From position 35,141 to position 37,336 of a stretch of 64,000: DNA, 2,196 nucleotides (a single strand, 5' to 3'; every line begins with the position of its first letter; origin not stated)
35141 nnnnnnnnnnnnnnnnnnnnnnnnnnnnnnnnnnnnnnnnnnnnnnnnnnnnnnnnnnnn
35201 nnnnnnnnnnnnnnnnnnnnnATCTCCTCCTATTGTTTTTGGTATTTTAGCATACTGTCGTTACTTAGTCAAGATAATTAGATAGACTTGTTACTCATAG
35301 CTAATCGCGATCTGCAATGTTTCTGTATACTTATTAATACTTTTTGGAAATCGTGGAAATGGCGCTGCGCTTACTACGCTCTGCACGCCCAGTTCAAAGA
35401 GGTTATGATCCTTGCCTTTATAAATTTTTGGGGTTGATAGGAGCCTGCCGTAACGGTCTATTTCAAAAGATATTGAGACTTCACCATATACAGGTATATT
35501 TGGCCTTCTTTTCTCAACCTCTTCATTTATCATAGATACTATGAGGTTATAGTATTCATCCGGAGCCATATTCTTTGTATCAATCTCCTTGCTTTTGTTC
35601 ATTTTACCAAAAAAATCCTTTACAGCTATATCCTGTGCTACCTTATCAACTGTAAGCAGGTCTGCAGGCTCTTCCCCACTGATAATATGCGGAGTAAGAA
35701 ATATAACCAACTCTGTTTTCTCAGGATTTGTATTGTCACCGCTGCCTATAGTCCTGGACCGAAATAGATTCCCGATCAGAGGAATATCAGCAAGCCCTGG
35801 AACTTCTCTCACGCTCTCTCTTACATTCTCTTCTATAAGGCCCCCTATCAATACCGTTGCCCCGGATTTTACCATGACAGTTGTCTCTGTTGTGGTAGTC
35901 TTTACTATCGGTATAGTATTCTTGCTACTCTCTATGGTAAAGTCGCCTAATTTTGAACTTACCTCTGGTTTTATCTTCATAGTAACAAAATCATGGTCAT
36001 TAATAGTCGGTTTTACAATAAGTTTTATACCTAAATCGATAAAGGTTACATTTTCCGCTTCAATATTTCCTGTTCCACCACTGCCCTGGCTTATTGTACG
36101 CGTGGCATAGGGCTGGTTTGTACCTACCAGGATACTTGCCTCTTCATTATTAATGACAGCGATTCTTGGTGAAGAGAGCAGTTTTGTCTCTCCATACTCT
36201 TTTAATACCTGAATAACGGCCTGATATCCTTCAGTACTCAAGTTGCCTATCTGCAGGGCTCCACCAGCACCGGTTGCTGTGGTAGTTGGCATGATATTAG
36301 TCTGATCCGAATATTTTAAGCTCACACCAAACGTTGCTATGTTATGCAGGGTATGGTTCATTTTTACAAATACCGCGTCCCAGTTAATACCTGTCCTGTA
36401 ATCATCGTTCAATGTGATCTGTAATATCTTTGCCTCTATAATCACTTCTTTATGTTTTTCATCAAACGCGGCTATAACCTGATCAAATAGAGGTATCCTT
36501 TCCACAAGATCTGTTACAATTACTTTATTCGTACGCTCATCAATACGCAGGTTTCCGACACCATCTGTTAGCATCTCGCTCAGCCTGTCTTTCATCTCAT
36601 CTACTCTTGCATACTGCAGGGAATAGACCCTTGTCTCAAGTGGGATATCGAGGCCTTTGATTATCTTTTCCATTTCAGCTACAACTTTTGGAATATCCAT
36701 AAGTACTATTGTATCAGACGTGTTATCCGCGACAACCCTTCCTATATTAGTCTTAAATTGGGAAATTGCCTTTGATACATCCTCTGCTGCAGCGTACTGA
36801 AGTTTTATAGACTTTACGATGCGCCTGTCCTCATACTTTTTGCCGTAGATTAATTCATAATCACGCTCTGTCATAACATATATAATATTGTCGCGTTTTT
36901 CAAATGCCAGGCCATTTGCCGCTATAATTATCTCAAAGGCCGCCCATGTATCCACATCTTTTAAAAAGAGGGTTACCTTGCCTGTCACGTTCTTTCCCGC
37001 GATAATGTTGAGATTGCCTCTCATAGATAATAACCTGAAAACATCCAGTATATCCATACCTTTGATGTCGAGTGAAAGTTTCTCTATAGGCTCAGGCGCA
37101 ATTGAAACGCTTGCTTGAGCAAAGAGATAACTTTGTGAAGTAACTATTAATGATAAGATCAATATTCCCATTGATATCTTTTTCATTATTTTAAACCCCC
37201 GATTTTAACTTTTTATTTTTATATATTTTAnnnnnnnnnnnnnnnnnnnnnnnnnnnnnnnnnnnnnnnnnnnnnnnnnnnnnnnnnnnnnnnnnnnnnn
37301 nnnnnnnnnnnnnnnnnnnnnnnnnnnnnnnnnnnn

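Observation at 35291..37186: Secretin with a C-terminal TonB-C-like domain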

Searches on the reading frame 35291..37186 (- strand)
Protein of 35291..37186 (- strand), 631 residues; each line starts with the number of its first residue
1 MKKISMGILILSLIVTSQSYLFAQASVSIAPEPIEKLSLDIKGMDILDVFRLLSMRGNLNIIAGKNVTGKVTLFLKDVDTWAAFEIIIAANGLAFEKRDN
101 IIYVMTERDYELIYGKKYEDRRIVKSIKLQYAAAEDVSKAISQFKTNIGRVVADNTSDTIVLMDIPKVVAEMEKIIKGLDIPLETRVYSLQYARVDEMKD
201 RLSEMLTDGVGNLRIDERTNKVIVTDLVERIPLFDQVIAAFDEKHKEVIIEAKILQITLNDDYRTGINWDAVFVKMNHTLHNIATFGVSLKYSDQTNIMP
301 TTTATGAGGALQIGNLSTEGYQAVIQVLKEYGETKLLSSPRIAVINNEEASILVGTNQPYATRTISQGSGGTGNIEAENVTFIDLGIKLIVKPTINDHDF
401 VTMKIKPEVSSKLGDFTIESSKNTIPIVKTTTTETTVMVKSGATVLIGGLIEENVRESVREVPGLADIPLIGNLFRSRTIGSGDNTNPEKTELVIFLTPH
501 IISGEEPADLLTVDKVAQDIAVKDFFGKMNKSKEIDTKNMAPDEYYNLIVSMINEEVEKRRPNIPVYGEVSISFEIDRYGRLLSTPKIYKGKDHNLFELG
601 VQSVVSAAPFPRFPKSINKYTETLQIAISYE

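Call 3: search_protein_families(library=pfam, proteins=[window:35291-37186:-], max_evalue=1)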
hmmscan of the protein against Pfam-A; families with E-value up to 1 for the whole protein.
window:35291-37186:- (631 aa): 5 families
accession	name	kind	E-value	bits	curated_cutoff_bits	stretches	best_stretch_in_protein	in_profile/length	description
PF00263.26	Secretin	-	3.2e-44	151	27.5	1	328-502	2-168/169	Bacterial type II and III secretion system protein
PF03958.22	Secretin_N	-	1.4e-21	76.9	28.2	2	185-243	1-65/69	Bacterial type II/III secretion system short domain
PF07660.19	STN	-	0.00027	21.1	28.4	1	59-105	1-50/52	Secretin and TonB N terminus short domain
PF03544.19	TonB_C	-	0.011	16.7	24.6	1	568-631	16-78/79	Gram-negative bacterial TonB protein C-terminal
PF21305.2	type_II_gspD_N0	-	0.018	15.3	27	1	40-94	2-60/71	GspD-like, N0 domain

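Call 4: search_protein_families(library=ncbifam, proteins=[window:35291-37186:-], max_evalue=1)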
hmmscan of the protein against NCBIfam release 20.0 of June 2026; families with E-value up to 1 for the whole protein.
window:35291-37186:- (631 aa): 9 families
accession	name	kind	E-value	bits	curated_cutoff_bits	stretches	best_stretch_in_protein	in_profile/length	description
TIGR02515.1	IV_pilus_PilQ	subfamily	3.9e-72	243.6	284.35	2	182-502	96-427/428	type IV pilus secretin PilQ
TIGR02517.1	type_II_gspD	equivalog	1.2e-69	235.4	351.35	2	215-510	305-598/600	type II secretion system secretin GspD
TIGR02519.1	pilus_MshL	equivalog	3.8e-50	170.5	250.2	1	235-502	23-290/290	pilus (MSHA type) biogenesis protein MshL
NF010083.0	PRK13568.1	equivalog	5.6e-49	167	554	2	185-503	123-418/419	DNA uptake porin HofQ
NF007851.2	PRK10560.1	exception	4.4e-40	137.8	598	2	177-503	111-410/412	DNA uptake porin HofQ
TIGR02516.1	type_III_yscC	equivalog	4.6e-33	114.5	238.45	2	212-503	200-462/463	type III secretion system outer membrane ring subunit SctC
TIGR02520.1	pilus_B_mal_scr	equivalog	2.8e-18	65.8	287.65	1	191-499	217-511/513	PilN family type IVB pilus formation outer membrane protein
NF011873.0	PRK15346.1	equivalog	2.7e-16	59.4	524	1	213-479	238-477/499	EscC/YscC/HrcC family type III secretion system outer membrane ring protein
NF042912.1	Amuc_1098_fam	equivalog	2.1e-14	52.5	750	2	416-502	716-796/805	Amuc_1098 family type IV pilus outer membrane protein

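Call 6: find_homologous_proteins(query=window:35291-37186:-, max_evalue=0.00001)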
Query window:35291-37186:- (631 aa): 2699 proteins with E <= 0.00001 among 8000 candidates; the best 120 are listed.
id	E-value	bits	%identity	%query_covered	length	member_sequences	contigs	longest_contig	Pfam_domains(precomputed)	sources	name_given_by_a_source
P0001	0.0e+0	1255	91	100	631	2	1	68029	PF03958.23,PF00263.27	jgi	jgi:type II secretory pathway component GspD/PulD (secretin)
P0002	0.0e+0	1214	89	100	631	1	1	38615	PF03958.23,PF00263.27,PF07660.20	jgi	-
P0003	0.0e+0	1187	86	100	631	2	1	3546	PF03958.23,PF00263.27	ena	-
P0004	0.0e+0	1166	85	100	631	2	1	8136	PF03958.23,PF00263.27,PF07660.20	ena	-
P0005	0.0e+0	1161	85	100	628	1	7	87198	PF03958.23,PF00263.27,PF07660.20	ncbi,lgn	-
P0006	0.0e+0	1143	84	100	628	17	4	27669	PF03958.23,PF00263.27,PF07660.20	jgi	-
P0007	0.0e+0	1062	77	100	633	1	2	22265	PF03958.23,PF00263.27,PF07660.20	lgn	-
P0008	0.0e+0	1040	76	100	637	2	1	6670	PF03958.23,PF00263.27,PF07660.20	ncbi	-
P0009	1.5e-287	973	72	100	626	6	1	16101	PF03958.23,PF00263.27,PF07660.20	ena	-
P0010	3.0e-286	969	70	97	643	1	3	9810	PF03958.23,PF00263.27,PF07660.20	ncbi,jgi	jgi:type IV pilus assembly protein PilQ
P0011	1.4e-285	966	72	99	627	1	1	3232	PF03958.23,PF00263.27,PF07660.20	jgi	jgi:type IV pilus assembly protein PilQ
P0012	1.5e-285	966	69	100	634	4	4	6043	PF03958.23,PF00263.27,PF07660.20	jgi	jgi:type IV pilus assembly protein PilQ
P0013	2.8e-285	965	73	97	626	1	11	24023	PF03958.23,PF00263.27,PF07660.20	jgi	jgi:type IV pilus assembly protein PilQ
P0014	4.4e-284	961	71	100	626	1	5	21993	PF03958.23,PF00263.27,PF07660.20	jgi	jgi:type IV pilus assembly protein PilQ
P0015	1.5e-283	960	72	100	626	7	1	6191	PF03958.23,PF00263.27,PF07660.20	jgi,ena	-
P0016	1.0e-282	957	70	100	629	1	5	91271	PF03958.23,PF13103.12,PF00263.27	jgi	jgi:type IV pilus assembly protein PilQ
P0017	9.5e-282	954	70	100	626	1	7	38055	PF03958.23,PF00263.27,PF07660.20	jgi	jgi:type IV pilus assembly protein PilQ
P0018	1.2e-280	950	69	97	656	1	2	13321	PF03958.23,PF00263.27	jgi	jgi:type IV pilus assembly protein PilQ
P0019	1.4e-280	950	70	97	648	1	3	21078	PF03958.23,PF00263.27,PF07660.20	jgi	jgi:type II secretory pathway component GspD/PulD (secretin)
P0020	1.8e-280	950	70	97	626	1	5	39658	PF03958.23,PF00263.27,PF07660.20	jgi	jgi:type IV pilus assembly protein PilQ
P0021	3.0e-280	949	67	100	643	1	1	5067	PF03958.23,PF00263.27,PF07660.20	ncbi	-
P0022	4.3e-276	935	68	100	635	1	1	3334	PF03958.23,PF00263.27,PF07660.20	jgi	-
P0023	2.3e-275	933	68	100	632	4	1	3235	PF03958.23,PF00263.27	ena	-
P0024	2.3e-275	933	69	100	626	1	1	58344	PF03958.23,PF13103.12,PF00263.27,PF07660.20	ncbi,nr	ncbi:MAG: secretin N-terminal domain-containing protein [Candidatus Omnitrophica bacterium]|nr:secre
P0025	2.1e-271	920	69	100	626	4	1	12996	PF03958.23,PF00263.27,PF07660.20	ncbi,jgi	ncbi:MAG: secretin N-terminal domain-containing protein [Candidatus Omnitrophota bacterium]|jgi:type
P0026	8.3e-270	914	67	100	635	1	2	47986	PF03958.23,PF00263.27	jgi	-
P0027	5.6e-269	912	67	100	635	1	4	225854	PF03958.23,PF00263.27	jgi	-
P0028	1.4e-266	904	65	100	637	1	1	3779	PF03958.23,PF00263.27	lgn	-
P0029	9.5e-266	901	66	100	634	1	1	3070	PF03958.23,PF00263.27,PF07660.20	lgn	-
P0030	5.0e-265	899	66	100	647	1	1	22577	PF03958.23,PF00263.27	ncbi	ncbi:secretin N-terminal domain-containing protein [Candidatus Omnitrophota bacterium]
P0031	2.7e-264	896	67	100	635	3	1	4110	PF03958.23,PF00263.27,PF07660.20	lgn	-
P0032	5.1e-264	895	67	100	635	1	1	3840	PF03958.23,PF00263.27,PF07660.20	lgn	-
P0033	1.7e-262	890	70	91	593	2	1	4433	PF03958.23,PF00263.27,PF07660.20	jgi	jgi:type II secretory pathway component GspD/PulD (secretin)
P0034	1.4e-261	887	65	100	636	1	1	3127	PF03958.23,PF00263.27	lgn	-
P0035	9.8e-257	871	62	100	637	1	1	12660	PF03958.23,PF00263.27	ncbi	ncbi:MAG: secretin N-terminal domain-containing protein [Candidatus Omnitrophota bacterium]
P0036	4.2e-256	869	64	100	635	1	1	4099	PF03958.23,PF00263.27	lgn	-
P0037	6.7e-256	868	64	100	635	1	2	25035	PF03958.23,PF00263.27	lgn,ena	-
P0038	1.2e-246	838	62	100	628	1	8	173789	PF03958.23,PF00263.27,PF07660.20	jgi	-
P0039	3.2e-246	836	63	97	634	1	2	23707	PF03958.23,PF00263.27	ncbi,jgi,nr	ncbi:MAG: hypothetical protein HQ558_00845 [Candidatus Omnitrophica bacterium]|nr:hypothetical prote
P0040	5.7e-242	822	86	71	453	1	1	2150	PF03958.23,PF00263.27,PF07660.20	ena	-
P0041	1.3e-240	818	61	100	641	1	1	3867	PF03958.23,PF00263.27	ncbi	ncbi:MAG: secretin N-terminal domain-containing protein [Candidatus Omnitrophota bacterium]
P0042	1.1e-181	623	51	94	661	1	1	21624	PF03958.23,PF00263.27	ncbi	-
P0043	2.0e-179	616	49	99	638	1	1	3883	PF03958.23,PF00263.27,PF07660.20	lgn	-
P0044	2.3e-179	616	49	100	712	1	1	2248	PF03958.23,PF00263.27,PF07660.20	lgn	-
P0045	4.2e-177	608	49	96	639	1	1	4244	PF03958.23,PF00263.27,PF07660.20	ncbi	-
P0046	1.2e-176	607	50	96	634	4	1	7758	PF03958.23,PF00263.27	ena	-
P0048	1.1e-174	600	47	99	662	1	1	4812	PF03958.23,PF00263.27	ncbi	-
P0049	3.3e-174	599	48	99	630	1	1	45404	PF03958.23,PF00263.27,PF07660.20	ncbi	ncbi:MAG: secretin N-terminal domain-containing protein [Candidatus Omnitrophota bacterium]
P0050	5.5e-174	598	46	100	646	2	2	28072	PF03958.23,PF00263.27,PF07660.20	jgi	-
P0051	7.0e-170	584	70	61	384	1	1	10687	PF03958.23,PF00263.27,PF07660.20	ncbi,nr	ncbi:MAG: hypothetical protein HQ572_05125, partial [Candidatus Omnitrophica bacterium]|nr:hypotheti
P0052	9.2e-170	584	49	94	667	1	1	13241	PF03958.23,PF00263.27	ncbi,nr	ncbi:MAG: energy transducer TonB [Candidatus Omnitrophica bacterium]|nr:energy transducer TonB [Cand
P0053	5.0e-169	582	48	100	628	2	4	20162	PF03958.23,PF00263.27,PF07660.20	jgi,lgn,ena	-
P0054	2.1e-166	573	46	99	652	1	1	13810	PF03958.23,PF00263.27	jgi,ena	-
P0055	1.2e-165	570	48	94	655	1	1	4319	PF03958.23,PF00263.27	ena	-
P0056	1.5e-164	567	52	75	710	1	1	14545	PF03544.20,PF03958.23,PF00263.27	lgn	-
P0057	1.4e-162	560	46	100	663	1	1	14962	PF03958.23,PF00263.27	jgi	-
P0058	2.2e-162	560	45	100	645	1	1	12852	PF03958.23,PF13103.12,PF00263.27,PF07660.20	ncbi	-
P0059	1.8e-160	553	45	94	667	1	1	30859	PF03958.23,PF00263.27,PF07660.20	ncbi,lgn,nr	ncbi:MAG: secretin N-terminal domain-containing protein [Candidatus Omnitrophica bacterium]|nr:secre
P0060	2.5e-160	553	45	99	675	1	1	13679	PF03544.20,PF03958.23,PF00263.27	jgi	-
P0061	1.2e-159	551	45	97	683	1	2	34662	PF03958.23,PF00263.27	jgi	jgi:type II secretory pathway component GspD/PulD (secretin)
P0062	2.2e-159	550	46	94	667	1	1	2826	PF03958.23,PF00263.27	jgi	jgi:general secretion pathway protein D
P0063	4.3e-159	549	45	94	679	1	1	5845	PF03958.23,PF00263.27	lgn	-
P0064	5.1e-159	549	46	95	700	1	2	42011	PF03958.23,PF00263.27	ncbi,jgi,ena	ncbi:MAG: secretin N-terminal domain-containing protein [Candidatus Omnitrophota bacterium]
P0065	2.2e-158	546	44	100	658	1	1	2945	PF03544.20,PF03958.23,PF00263.27,PF07660.20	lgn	-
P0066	2.8e-158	546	45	94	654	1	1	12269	PF21305.3,PF03958.23,PF00263.27,PF07660.20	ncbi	-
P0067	3.9e-158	546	44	95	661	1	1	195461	PF03958.23,PF00263.27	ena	-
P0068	1.1e-157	544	45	95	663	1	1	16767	PF03958.23,PF00263.27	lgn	-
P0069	2.3e-157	543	46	99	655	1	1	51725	PF03958.23,PF00263.27,PF07660.20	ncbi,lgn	-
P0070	4.6e-157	542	46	94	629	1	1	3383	PF03544.20,PF03958.23,PF00263.27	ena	-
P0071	7.2e-157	541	45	100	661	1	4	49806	PF03958.23,PF00263.27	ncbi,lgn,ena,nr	ncbi:MAG: hypothetical protein ISS34_02275 [Candidatus Omnitrophica bacterium]|nr:hypothetical prote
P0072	1.3e-156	541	46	100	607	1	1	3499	PF03958.23,PF00263.27,PF07660.20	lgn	-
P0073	1.8e-156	540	43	100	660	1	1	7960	PF03958.23,PF00263.27,PF07660.20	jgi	jgi:type II secretory pathway component GspD/PulD (secretin)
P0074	2.0e-156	540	43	97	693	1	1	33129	PF03958.23,PF13103.12,PF00263.27,PF07660.20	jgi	-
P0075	6.5e-156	538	45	100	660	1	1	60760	PF03958.23,PF00263.27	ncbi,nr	ncbi:hypothetical protein OAA99_00110 [Omnitrophica bacterium]|nr:hypothetical protein [Candidatus O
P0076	7.7e-156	538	44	100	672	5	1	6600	PF03958.23,PF00263.27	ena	-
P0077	4.2e-155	536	44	100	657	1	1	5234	PF03958.23,PF00263.27,PF07660.20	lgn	-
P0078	1.1e-154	534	44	95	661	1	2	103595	PF03958.23,PF00263.27,PF07660.20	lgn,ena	-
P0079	1.3e-154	534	54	74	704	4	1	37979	PF03544.20,PF03958.23,PF13103.12,PF00263.27,PF07660.20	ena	-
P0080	1.3e-154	534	44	100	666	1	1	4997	PF03958.23,PF00263.27,PF07660.20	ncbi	-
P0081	1.5e-154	534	43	99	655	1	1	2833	PF03958.23,PF00263.27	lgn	-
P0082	1.7e-154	534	44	95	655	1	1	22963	PF03544.20,PF03958.23,PF00263.27,PF07660.20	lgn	-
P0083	1.9e-154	533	44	95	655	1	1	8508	PF03544.20,PF03958.23,PF00263.27,PF07660.20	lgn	-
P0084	3.2e-154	533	43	97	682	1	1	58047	PF03958.23,PF13103.12,PF00263.27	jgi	-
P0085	3.2e-154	533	43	97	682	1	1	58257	PF03958.23,PF13103.12,PF00263.27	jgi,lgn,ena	-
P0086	3.4e-154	533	44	100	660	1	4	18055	PF03958.23,PF00263.27,PF07660.20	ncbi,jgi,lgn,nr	ncbi:MAG: secretin and TonB N-terminal domain-containing protein [Candidatus Omnitrophica bacterium]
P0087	5.6e-154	532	43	100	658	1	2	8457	PF03958.23,PF00263.27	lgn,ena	-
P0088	7.4e-154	532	44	95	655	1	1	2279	PF03958.23,PF00263.27,PF07660.20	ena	-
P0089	2.2e-153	530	45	100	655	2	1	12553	PF03958.23,PF00263.27,PF07660.20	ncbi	-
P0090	3.2e-152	526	44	96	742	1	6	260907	PF03958.23,PF13103.12,PF00263.27,PF07660.20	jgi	-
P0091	6.5e-152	525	43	96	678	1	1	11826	PF03544.20,PF03958.23,PF00263.27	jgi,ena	-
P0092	1.2e-151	524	43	100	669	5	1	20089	PF03958.23,PF00263.27,PF07660.20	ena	-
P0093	2.1e-150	520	44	99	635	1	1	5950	PF03544.20,PF03958.23,PF13103.12,PF00263.27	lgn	-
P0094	8.3e-150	518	42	100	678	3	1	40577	PF03958.23,PF00263.27,PF07660.20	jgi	-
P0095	1.5e-149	517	42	94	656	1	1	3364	PF21305.3,PF03958.23,PF00263.27,PF07660.20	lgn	-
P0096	6.0e-149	515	43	100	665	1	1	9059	PF03958.23,PF00263.27,PF07660.20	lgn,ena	-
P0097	9.7e-149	515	51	75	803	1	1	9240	PF03544.20,PF03958.23,PF13103.12,PF00263.27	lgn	-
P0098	3.9e-148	513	44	94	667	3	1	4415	PF03958.23,PF00263.27,PF07660.20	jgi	-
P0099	1.5e-147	511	43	100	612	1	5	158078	PF03958.23,PF00263.27,PF07660.20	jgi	-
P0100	1.5e-147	511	43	94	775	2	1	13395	PF03958.23,PF00263.27,PF07660.20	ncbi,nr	ncbi:MAG: secretin N-terminal domain-containing protein [Candidatus Omnitrophica bacterium]|nr:secre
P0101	1.9e-147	510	71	55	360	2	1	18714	PF00263.27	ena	-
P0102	2.9e-147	510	43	94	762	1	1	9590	PF03958.23,PF00263.27,PF07660.20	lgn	-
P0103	6.7e-147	509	50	75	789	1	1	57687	PF03958.23,PF00263.27,PF07660.20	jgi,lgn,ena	-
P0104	7.1e-147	508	43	100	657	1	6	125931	PF03958.23,PF00263.27,PF07660.20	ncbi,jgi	-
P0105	8.7e-147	508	44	95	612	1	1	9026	PF03958.23,PF13103.12,PF00263.27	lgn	-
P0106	1.3e-146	508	43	100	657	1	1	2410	PF03958.23,PF00263.27,PF07660.20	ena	-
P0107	1.8e-146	507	50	75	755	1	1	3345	PF03958.23,PF00263.27,PF07660.20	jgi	jgi:MSHA type pilus biogenesis protein MshL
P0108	3.2e-146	506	44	98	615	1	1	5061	PF03544.20,PF03958.23,PF00263.27,PF07660.20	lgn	-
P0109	3.7e-146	506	42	100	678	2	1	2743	PF03958.23,PF00263.27,PF07660.20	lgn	-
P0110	4.6e-146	506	48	79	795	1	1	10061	PF03958.23,PF00263.27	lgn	-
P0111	6.1e-146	505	49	77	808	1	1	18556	PF03958.23,PF00263.27,PF07660.20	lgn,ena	-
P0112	6.8e-146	505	43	99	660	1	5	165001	PF03958.23,PF00263.27,PF07660.20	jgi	-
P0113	6.8e-146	505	45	94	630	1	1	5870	PF03544.20,PF03958.23,PF00263.27,PF07660.20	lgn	-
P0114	7.9e-146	505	52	75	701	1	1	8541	PF03958.23,PF00263.27,PF07660.20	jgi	jgi:general secretion pathway protein D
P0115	1.1e-145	505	43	99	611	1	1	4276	PF03544.20,PF03958.23,PF13103.12,PF00263.27,PF07660.20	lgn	-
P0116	1.3e-145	504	48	80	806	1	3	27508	PF03958.23,PF00263.27,PF07660.20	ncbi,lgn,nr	ncbi:MAG: hypothetical protein KKD29_00670 [Candidatus Omnitrophica bacterium]|nr:hypothetical prote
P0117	1.4e-145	504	43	95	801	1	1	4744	PF03958.23,PF00263.27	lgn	-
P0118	1.4e-145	504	49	77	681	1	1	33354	PF03958.23,PF13103.12,PF00263.27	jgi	-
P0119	1.8e-145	504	50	75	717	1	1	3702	PF03958.23,PF00263.27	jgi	-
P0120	2.8e-145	503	47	77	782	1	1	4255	PF03958.23,PF00263.27,PF07660.20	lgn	-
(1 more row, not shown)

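Call 48: predict_structure(alignment_id=A4)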
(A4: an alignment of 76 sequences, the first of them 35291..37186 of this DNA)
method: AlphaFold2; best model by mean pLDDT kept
length: 631 residues; sequences in the alignment: 76
mean_pLDDT: 73.8   pTM: 0.41
mean pLDDT of the five models: 73.8, 72.3, 70.9, 69.4, 67.5
residues with pLDDT >= 90: 53; 70-90: 400; 50-70: 97; < 50: 81
segments of 3 or more residues with pLDDT < 50: 20-33, 280-311, 481-486, 505-519, 521-533
pLDDT, mean of each block of 10 residues (from residue 1): 82 66 37 53 80 84 85 72 84 85 88 80 83 83 82 81 87 87 87 82 84 87 89 87 76 80 65 58 42 31 29 53 70 76 79 74 70 70 77 81 82 73 73 75 75 60 69 65 53 81 55 44 43 65 90 89 79 92 87 83 91 90 89 74
secondary structure, 60 per line:
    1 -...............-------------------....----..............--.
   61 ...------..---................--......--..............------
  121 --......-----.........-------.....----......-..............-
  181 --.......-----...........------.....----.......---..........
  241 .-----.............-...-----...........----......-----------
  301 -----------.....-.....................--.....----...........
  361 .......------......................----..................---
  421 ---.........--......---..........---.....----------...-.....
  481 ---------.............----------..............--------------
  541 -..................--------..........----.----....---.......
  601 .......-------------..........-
elements in order: H2-16 E36-39 H46-57 E60-63 E75-79 H80-90 E93-98 E101-106 H107-114 E123-128 H134-142 E150-154 E159-164 H166-179 E183-189 H195-205 E212-216 E221-227 H231-241 E247-259 H269-279 E284-289 E312-316 H318-331 E332-338 E341-345 E350-367 E374-395 E400-417 E424-432 E435-440 E444-453 E457-461 E476-480 E490-502 H513-526 H542-559 E568-577 E587-590 H594-607 E621-630
